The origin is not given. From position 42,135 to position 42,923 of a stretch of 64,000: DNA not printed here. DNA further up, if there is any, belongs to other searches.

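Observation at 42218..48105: Non-canonical assimilatory sulfate-reduction operon: NuoB-like Fe-S protein, extended Sir, unknown ORF, APS-reductase::ATP-sulfurylase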

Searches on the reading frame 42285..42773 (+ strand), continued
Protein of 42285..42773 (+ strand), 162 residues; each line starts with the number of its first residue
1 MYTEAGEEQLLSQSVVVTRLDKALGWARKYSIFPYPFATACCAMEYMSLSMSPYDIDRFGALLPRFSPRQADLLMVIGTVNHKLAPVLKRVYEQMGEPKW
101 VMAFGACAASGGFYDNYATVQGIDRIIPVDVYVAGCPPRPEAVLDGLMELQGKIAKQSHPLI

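Call 24: find_related_loci(query=window:42285-42773:+, collection=genome_contigs, flank=10000)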
Query window:42285-42773:+ (162 aa) in genome_contigs; peptide patterns used: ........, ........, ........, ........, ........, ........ (x = any residue, [..] = any of these).
600 stretches matched a pattern (row limit reached: there are more); 580 encode a relative of the query (tblastn E <= 1e-3); the best 80 are kept; 80 distinct loci.
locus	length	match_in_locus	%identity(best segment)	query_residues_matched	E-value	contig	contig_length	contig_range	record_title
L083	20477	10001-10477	89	3-161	9e-99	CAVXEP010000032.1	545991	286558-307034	MAG: uncultured delta proteobacterium isolate MFD02360.bin.2.146 genome assembly, contig: contig_877, whole genome shotg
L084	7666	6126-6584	94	9-161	2e-98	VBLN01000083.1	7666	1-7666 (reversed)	MAG: Deltaproteobacteria bacterium isolate DP_36 14_1009_16_40cm_scaffold_37944, whole genome shotgun sequence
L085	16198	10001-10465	92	6-160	4e-98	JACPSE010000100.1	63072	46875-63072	MAG: Deltaproteobacteria bacterium isolate NC_groundwater_697_Ag_S-0.2um_55_12 S36_SO-2_scaffold_198043, whole genome sh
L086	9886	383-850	92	6-161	3e-98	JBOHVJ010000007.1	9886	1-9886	MAG: Candidatus Binatia bacterium isolate M3-S_metawrap_bin.153 k127_3448080, whole genome shotgun sequence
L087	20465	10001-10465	92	7-161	1e-97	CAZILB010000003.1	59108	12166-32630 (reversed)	MAG TPA_asm: uncultured Syntrophobacter sp. isolate SRP217488_co1_161 genome assembly, contig: NODE_159_length_59108_cov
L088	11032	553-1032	87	3-162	1e-97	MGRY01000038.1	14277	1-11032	MAG: Deltaproteobacteria bacterium RIFCSPLOWO2_02_56_12 rifcsplowo2_02_sub10_scaffold_1484, whole genome shotgun sequenc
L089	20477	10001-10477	88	3-161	2e-97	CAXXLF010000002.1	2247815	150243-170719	MAG: Candidatus Binatia bacterium isolate 50cad74d-8dc2-4fe2-a9fc-fc20900c681e genome assembly, contig: contig_2, whole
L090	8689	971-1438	91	6-161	1e-97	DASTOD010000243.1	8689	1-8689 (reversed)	MAG TPA_asm: Candidatus Binatia bacterium isolate SMAG_U2161 k141_546489, whole genome shotgun sequence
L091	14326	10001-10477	89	3-161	3e-97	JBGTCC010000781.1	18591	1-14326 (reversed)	MAG: Thermodesulfobacteriota bacterium isolate JTS-RE110 k141_8833446, whole genome shotgun sequence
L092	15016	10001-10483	86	1-161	4e-97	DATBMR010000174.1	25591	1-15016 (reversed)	MAG TPA_asm: Candidatus Binatia bacterium isolate SMAG_U4003 k141_3666236, whole genome shotgun sequence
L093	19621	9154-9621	90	6-161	3e-97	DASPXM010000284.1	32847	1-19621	MAG TPA_asm: Verrucomicrobiia bacterium isolate SMAG_U11567 k141_338298, whole genome shotgun sequence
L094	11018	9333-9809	89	3-161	4e-97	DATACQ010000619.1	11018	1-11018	MAG TPA_asm: Candidatus Binatia bacterium isolate SMAG_U6728 k141_49362, whole genome shotgun sequence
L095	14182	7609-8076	90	6-161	9e-97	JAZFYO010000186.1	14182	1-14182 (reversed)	MAG: Candidatus Binatia bacterium isolate MT5bin.32 MT5bin.32_186, whole genome shotgun sequence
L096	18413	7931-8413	89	1-161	1e-96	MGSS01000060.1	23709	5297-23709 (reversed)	MAG: Deltaproteobacteria bacterium RIFCSPLOWO2_12_FULL_60_19 rifcsplowo2_12_scaffold_2222, whole genome shotgun sequence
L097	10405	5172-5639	90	6-161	1e-96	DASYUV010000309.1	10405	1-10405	MAG TPA_asm: Candidatus Binatia bacterium isolate SMAG_U4604 k141_1064504, whole genome shotgun sequence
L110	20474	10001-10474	78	4-161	3e-85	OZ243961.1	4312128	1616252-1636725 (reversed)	MAG: uncultured Candidatus Binatia bacterium isolate c3ca01ca-9b7f-48ee-8e12-6a9662520b33 genome assembly, chromosome: 1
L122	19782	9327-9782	81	10-162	1e-84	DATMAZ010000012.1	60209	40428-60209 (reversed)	MAG TPA_asm: Candidatus Limnocylindria bacterium isolate SMAG_U13339 k141_557454, whole genome shotgun sequence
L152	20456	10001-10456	79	8-159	6e-83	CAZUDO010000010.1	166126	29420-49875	MAG TPA_asm: uncultured Candidatus Binatia bacterium isolate binchicken_co165_346 genome assembly, contig: k141_227991,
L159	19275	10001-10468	76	4-159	3e-82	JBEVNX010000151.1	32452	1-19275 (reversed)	MAG: Candidatus Binatia bacterium isolate T4R5BO_autometa_bin_0003 T4R5BO_autometa_bin_0003_k133_8842557, whole genome s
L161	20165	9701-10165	76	5-159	8e-81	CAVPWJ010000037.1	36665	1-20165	MAG: uncultured delta proteobacterium isolate MFD10097.bin.2.19 genome assembly, contig: contig_11941, whole genome shot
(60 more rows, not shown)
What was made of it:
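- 42285..42773 (+): nuoB* - a complex-I subunit-B paralogue (162 aa) with all four N2-cluster cysteines. It belongs to the conserved syntenic frame, not to the sulfur cassette. 74-94 % identity in all 80 genome hits, which are Binatota/Binatia MAGs or carry older labels used for that phylum (call 24).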

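Call 28: search_solved_structures(query=window:42285-42773:+, max_evalue=1e-10, show_alignments=2)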
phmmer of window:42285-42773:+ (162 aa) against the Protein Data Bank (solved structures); distinct sequences matched with E-value up to 1e-10: 43.
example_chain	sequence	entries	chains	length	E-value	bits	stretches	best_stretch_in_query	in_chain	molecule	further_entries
7awt_B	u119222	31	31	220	2.5e-51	176.9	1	8-161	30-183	NADH-quinone oxidoreductase subunit B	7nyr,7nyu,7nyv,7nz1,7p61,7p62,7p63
2fug_6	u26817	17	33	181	2.9e-50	173.4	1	8-158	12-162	NADH-quinone oxidoreductase chain 6 | NADH-QUINONE OXIDOREDUCTASE SUBUNIT 6 | NADH-quinone oxidoreductase subunit B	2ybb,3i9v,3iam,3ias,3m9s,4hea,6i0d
8e9g_B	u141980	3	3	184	1.5e-48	167.8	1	6-156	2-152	NADH-quinone oxidoreductase subunit B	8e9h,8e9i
6g2j_B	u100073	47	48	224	1.8e-48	167.6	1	15-157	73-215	NADH dehydrogenase [ubiquinone] iron-sulfur protein 7, mitochondrial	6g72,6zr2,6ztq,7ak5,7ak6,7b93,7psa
8b9z_B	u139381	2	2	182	3.1e-48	166.8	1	15-156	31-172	LD31474p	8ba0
7eu3_K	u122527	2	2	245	3.1e-48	166.8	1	9-157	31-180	NAD(P)H-quinone oxidoreductase subunit K, chloroplastic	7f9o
6hum_K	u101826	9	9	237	3.4e-48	166.7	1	9-157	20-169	NAD(P)H-quinone oxidoreductase subunit K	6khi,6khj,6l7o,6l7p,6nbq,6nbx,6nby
9f5x_F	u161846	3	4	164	3.5e-48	166.6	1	15-157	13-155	NADH:ubiquinone oxidoreductase subunit 10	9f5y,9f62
8esw_S7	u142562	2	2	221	5.4e-48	166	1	15-156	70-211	LD31474p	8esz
7wfg_K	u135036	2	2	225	5.9e-48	165.9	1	12-158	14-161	NAD(P)H-quinone oxidoreductase subunit K, chloroplastic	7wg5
7arc_B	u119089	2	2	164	6.3e-48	165.8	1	15-157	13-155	PSST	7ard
6x89_S7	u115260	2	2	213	6.4e-48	165.8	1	14-157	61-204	NADH dehydrogenase [ubiquinone] iron-sulfur protein 7, mitochondrial | NDUS7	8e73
7ar7_B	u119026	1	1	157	8e-48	165.5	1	15-157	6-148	NADH dehydrogenase [ubiquinone] iron-sulfur protein 7, mitochondrial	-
7zd6_6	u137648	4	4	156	1e-47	165.1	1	15-158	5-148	NADH dehydrogenase [ubiquinone] iron-sulfur protein 7, mitochondrial | Complex I-20kD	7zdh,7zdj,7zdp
9w2u_B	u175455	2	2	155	1.1e-47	165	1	15-158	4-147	NADH dehydrogenase [ubiquinone] iron-sulfur protein 7, mitochondrial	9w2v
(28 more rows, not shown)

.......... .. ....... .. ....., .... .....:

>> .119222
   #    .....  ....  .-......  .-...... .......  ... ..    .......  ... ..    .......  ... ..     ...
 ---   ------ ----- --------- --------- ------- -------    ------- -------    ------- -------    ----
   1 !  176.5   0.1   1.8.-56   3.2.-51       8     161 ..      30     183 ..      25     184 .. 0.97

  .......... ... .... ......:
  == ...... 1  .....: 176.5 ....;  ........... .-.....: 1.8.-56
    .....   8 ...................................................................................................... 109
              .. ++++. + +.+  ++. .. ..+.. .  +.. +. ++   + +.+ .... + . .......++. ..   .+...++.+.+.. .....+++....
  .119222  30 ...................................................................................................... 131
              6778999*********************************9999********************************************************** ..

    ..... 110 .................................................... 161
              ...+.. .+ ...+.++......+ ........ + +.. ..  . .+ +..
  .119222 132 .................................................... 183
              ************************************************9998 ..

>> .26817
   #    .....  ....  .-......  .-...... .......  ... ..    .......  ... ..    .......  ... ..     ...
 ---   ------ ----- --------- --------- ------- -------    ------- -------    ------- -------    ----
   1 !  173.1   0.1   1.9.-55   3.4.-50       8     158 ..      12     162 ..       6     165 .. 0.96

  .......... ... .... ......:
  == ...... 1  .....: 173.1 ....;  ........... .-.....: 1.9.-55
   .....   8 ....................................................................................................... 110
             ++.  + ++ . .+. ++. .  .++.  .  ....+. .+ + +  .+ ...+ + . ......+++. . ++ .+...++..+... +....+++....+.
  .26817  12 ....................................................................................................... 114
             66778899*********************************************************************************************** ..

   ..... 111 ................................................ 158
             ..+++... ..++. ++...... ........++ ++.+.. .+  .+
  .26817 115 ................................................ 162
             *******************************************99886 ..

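Call 66: search_protein_families(library=ncbifam, proteins=[L122:12740-14392:+, L159:16140-17789:+, L036:11800-13395:+, L036:10512-11813:+, L110:10504-11088:+, L110:9489-9926:+, L110:7256-8305:+], max_evalue=0.00001)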
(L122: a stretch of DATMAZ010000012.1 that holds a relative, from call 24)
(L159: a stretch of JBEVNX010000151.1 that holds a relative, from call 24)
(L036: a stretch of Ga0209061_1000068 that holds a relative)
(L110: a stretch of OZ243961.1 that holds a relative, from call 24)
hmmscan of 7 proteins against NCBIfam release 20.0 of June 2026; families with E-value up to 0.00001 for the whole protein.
L122:12740-14392:+ (550 aa): 11 families
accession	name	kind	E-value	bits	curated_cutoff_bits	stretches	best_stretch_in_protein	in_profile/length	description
NF007126.0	PRK09567.1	equivalog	2.1e-87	293.7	523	1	39-545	105-589/595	NirA family protein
NF007125.0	PRK09566.1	equivalog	1.4e-75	254.8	594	2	36-285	50-309/513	ferredoxin--nitrite reductase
NF010029.0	PRK13504.1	equivalog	1.6e-52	178.7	457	3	160-268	215-331/575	NADPH-dependent assimilatory sulfite reductase hemoprotein subunit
TIGR02435.1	CobG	equivalog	1.5e-46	159.2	234.8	1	47-467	15-385/388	precorrin-3B synthase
TIGR02041.1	CysI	equivalog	1.8e-39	135.7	756.55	3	352-535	367-539/541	assimilatory sulfite reductase (NADPH) hemoprotein subunit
TIGR02042.1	sir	equivalog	2.3e-37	128.3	731.5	3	159-266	222-337/581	sulfite reductase, ferredoxin dependent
TIGR02912.1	sulfite_red_C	equivalog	2.7e-24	85.7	324.1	2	49-186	20-159/314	sulfite reductase subunit C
TIGR02374.1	nitri_red_nirB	equivalog_domain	4.6e-18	65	578.35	1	55-236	565-737/794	nitrite reductase large subunit NirB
TIGR02066.1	dsrB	equivalog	6.4e-18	64.9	341.5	2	336-465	40-167/341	dissimilatory-type sulfite reductase subunit beta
TIGR02064.1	dsrA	equivalog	7.2e-16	58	392.85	2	47-178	80-211/402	dissimilatory-type sulfite reductase subunit alpha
NF011565.0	PRK14989.1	subfamily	1.7e-10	39.7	883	1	55-245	570-751/847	nitrite reductase large subunit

L159:16140-17789:+ (549 aa): 10 families
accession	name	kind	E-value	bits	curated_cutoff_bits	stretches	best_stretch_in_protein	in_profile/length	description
NF007126.0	PRK09567.1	equivalog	4e-82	276.2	523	2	38-269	105-342/595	NirA family protein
NF007125.0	PRK09566.1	equivalog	5.1e-74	249.5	594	2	39-285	55-310/513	ferredoxin--nitrite reductase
NF010029.0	PRK13504.1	equivalog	1.3e-51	175.6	457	3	159-278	215-341/575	NADPH-dependent assimilatory sulfite reductase hemoprotein subunit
TIGR02435.1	CobG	equivalog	5e-43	147.5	234.8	1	46-463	15-384/388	precorrin-3B synthase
TIGR02041.1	CysI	equivalog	4.2e-38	131.1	756.55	3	158-266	193-308/541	assimilatory sulfite reductase (NADPH) hemoprotein subunit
TIGR02042.1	sir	equivalog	5.6e-37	127.1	731.5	2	345-542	390-579/581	sulfite reductase, ferredoxin dependent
TIGR02374.1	nitri_red_nirB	equivalog_domain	1.5e-20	73.2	578.35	2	329-538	562-758/794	nitrite reductase large subunit NirB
TIGR02912.1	sulfite_red_C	equivalog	6.3e-20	71.4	324.1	2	48-182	20-156/314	sulfite reductase subunit C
TIGR02066.1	dsrB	equivalog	2.3e-16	59.8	341.5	1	331-466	35-171/341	dissimilatory-type sulfite reductase subunit beta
TIGR02064.1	dsrA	equivalog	9.6e-16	57.6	392.85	1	339-463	95-222/402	dissimilatory-type sulfite reductase subunit alpha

L036:11800-13395:+ (531 aa): 22 families
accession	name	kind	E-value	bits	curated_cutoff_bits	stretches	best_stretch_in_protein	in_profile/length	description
TIGR01973.1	NuoG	equivalog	1.8e-140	469.6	470.05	2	4-338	1-332/606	NADH-quinone oxidoreductase subunit NuoG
NF005895.0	PRK07860.1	equivalog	2.4e-108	363.2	802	2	3-332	19-347/811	NADH-quinone oxidoreductase subunit G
NF040763.1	FeFe_hydrog_A6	exception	1.2e-50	172.4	765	1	3-207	2-209/571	NADH-dependent [FeFe] hydrogenase, group A6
NF006305.0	PRK08493.1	equivalog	3e-45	154.6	591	2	3-178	3-173/819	NADH-quinone oxidoreductase subunit G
TIGR01591.1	Fdh-alpha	equivalog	7.3e-43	146.6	666.25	2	381-522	375-517/672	formate dehydrogenase subunit alpha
NF005745.0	PRK07569.1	equivalog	1.1e-38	132.9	333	1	3-206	5-210/238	bidirectional hydrogenase complex protein HoxU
NF040762.1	Hydr_FeFe_Clost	exception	1.3e-32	113.2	900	1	3-206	2-207/572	ferredoxin hydrogenase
NF047855.1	AssmNtatRedNasC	equivalog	1.4e-24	86.4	1100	2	405-499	425-522/708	assimilatory nitrate reductase catalytic subunit NasC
NF009454.0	PRK12814.1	equivalog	5.5e-22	77.9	916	1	4-99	6-101/657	putative NADPH-dependent glutamate synthase small subunit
NF041323.1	Nitr_red_NasA_Halo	equivalog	2e-17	63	1000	1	408-525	396-519/673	assimilatory nitrate reductase NasA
NF012032.0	PRK15488.1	equivalog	4.3e-17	61.4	694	2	407-484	448-528/759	thiosulfate reductase PhsA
TIGR03479.1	DMSO_red_II_alp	subfamily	1.7e-13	49.5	984.75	1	413-491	572-651/913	molybdopterin-dependent oxidoreductase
TIGR01706.1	NAPA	equivalog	1.4e-10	40.2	930.55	0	409-475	497-564/830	periplasmic nitrate reductase subunit alpha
NF041783.2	mnquin_red_QrcB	equivalog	1.4e-10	40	440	0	219-320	52-153/695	menaquinone reductase molybdopterin-binding-like subunit QrcB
NF010055.0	PRK13532.1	equivalog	3.2e-10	38.9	904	0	411-471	499-559/830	nitrate reductase catalytic subunit NapA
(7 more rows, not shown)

L036:10512-11813:+ (433 aa): 6 families
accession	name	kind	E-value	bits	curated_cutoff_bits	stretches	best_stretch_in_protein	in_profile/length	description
TIGR01959.1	nuoF_fam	equivalog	1.7e-183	609.7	558.65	1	16-412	12-409/410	NADH-quinone oxidoreductase subunit NuoF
NF010120.0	PRK13596.1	equivalog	1.2e-157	524.9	389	1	22-413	24-417/433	NADH-quinone oxidoreductase subunit NuoF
NF008436.0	PRK11278.1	equivalog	2.8e-133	445.1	749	1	8-411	17-424/448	NADH-quinone oxidoreductase subunit NuoF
TIGR01945.1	rnfC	subfamily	2.4e-14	52.7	245.95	1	32-299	114-341/435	RnfABCDGE type electron transport complex subunit C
NF003454.1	PRK05035.1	equivalog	9e-12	44.3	345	1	33-299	117-344/556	electron transport complex subunit RsxC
TIGR04481.1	PR_assoc_PrdC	equivalog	1.6e-09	37.1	490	1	40-140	74-170/425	proline reductase-associated electron transfer protein PrdC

L110:10504-11088:+ (194 aa): 7 families
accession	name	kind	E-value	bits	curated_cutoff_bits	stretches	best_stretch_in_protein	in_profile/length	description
TIGR00738.1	rrf2_super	superfamily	2e-28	98.9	73.3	1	16-147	1-131/132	Rrf2 family transcriptional regulator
TIGR02010.1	IscR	equivalog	2.3e-17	63.1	207.55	1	16-148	1-131/135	Fe-S cluster assembly transcriptional regulator IscR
TIGR02944.1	suf_reg_Xantho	equivalog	3.4e-17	63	110.65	1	16-146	2-130/130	SUF system Fe-S cluster assembly regulator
NF008886.0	PRK11920.1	equivalog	1.5e-14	54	193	1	16-154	1-139/153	iron-responsive transcriptional regulator RirA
NF047409.1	Cys_reg_CymR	equivalog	3.6e-13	49.8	195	1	16-116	1-101/139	cysteine metabolism transcriptional regulator CymR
NF008240.0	PRK11014.1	equivalog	9.7e-13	48.4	182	1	20-145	5-126/141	nitric oxide-sensing transcriptional repressor NsrR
NF008110.0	PRK10857.1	equivalog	1.7e-09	37.7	275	1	19-149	4-132/164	Fe-S cluster assembly transcriptional regulator IscR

L110:9489-9926:+ (145 aa): 4 families
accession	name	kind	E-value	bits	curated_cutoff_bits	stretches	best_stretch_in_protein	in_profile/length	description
TIGR01999.1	iscU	equivalog_domain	6e-64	213.7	192.4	1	14-137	1-123/124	Fe-S cluster assembly scaffold IscU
TIGR03419.1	NifU_clost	equivalog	1.5e-45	154.5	187.9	1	14-137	1-120/121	Fe-S cluster assembly scaffold protein NifU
TIGR02000.1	NifU_proper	equivalog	2.1e-42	145.5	273.3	1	13-136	3-124/290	Fe-S cluster assembly protein NifU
TIGR01994.1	SUF_scaf_2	equivalog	2.2e-18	66.6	92.5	1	13-102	4-88/137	Fe-S cluster assembly sulfur transfer protein SufU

L110:7256-8305:+ (349 aa): 12 families
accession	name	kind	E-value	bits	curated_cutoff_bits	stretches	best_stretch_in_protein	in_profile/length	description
NF008669.0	PRK11670.1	equivalog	2.9e-96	322.6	348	1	6-349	16-353/369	iron-sulfur cluster carrier protein ApbC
NF041136.1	MrpORP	equivalog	1.7e-89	300.7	450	1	103-348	4-251/365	iron-sulfur cluster carrier protein MrpORP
TIGR01969.1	minD_arch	subfamily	3.7e-22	78.7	201.75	1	106-346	2-231/251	cell division ATPase MinD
TIGR01968.1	minD_bact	equivalog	2.3e-16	59.9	212.9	1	105-157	2-54/261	septum site-determining protein MinD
NF041546.1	ParA_partition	equivalog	5.1e-12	45.8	180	1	106-142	1-37/203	ParA family partition ATPase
NF047398.1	AAA_KGGVGR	domain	4.5e-09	36.9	90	1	105-158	3-56/190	KGGVGR-motif variant AAA ATPase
TIGR01007.1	eps_fam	subfamily_domain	8.4e-09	35.3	108.05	0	106-152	19-65/204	polysaccharide biosynthesis tyrosine autokinase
TIGR03018.1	pepcterm_TyrKin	hypoth_equivalog_domain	9.2e-09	34.9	230.65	1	104-158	35-90/207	XrtA-associated tyrosine autokinase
TIGR03815.1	CpaE_hom_Actino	equivalog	3.8e-08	32.8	154.45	0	105-158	112-165/340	septum site-determining protein Ssd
TIGR03371.1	cellulose_yhjQ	equivalog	7.8e-07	28.8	157.85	1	105-252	2-155/246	cellulose biosynthesis protein BcsQ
NF008079.0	PRK10818.1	equivalog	5.8e-06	25.8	508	0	105-157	3-55/270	septum site-determining protein MinD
TIGR01287.1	nifH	equivalog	5.9e-06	25.8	394.35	0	111-159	6-54/275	nitrogenase iron protein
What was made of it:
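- NuoF and NuoG score as ordinary complex I subunits (call 66).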
